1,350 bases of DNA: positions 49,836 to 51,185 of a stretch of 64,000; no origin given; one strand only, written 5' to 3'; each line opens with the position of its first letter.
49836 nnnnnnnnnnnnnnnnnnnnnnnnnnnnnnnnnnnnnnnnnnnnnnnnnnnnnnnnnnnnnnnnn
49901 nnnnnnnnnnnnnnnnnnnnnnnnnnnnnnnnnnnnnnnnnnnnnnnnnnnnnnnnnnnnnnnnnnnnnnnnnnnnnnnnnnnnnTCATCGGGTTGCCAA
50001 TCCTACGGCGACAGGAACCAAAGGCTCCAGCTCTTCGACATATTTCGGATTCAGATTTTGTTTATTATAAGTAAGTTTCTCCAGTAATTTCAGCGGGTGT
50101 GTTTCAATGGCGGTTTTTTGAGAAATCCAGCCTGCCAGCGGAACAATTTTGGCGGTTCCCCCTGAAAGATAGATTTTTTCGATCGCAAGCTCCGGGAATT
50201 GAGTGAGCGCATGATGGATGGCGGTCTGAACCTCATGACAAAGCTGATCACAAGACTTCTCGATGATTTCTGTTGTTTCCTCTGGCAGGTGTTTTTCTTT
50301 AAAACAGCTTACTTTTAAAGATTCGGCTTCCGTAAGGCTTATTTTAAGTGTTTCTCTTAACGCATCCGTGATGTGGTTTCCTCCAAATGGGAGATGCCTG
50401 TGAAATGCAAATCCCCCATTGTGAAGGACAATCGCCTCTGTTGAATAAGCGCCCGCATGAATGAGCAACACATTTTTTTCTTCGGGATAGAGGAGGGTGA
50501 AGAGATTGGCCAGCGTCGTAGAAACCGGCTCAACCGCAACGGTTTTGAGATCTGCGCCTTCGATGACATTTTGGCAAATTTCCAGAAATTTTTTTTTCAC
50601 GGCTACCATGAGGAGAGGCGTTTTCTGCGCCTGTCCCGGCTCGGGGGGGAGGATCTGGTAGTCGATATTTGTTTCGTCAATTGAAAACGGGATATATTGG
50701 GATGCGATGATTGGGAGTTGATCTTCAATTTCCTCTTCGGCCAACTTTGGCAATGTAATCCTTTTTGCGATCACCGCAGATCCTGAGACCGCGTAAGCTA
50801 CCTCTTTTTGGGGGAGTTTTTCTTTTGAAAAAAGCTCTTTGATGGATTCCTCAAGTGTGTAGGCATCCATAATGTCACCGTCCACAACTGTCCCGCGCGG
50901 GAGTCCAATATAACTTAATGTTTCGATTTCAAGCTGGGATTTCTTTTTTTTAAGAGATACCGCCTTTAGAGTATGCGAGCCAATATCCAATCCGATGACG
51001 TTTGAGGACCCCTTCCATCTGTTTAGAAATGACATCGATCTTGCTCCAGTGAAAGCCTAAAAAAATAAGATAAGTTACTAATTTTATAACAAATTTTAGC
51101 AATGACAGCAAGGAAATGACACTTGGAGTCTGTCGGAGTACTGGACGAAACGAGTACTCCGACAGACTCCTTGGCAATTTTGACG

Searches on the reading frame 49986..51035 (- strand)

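Call 56: search_protein_families(library=pfam, proteins=[window:49986-51035:-], max_evalue=0.00001)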
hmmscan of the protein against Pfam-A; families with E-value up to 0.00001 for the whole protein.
window:49986-51035:- (349 aa): 2 families
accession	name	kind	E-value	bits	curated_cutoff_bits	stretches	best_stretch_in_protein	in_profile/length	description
PF11104.14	PilM_2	-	3.9e-58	197.5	27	1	15-349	1-338/340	Type IV pilus assembly protein PilM;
PF14450.12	FtsA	-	1.8e-10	41.7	31.8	1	191-264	2-76/127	Cell division protein FtsA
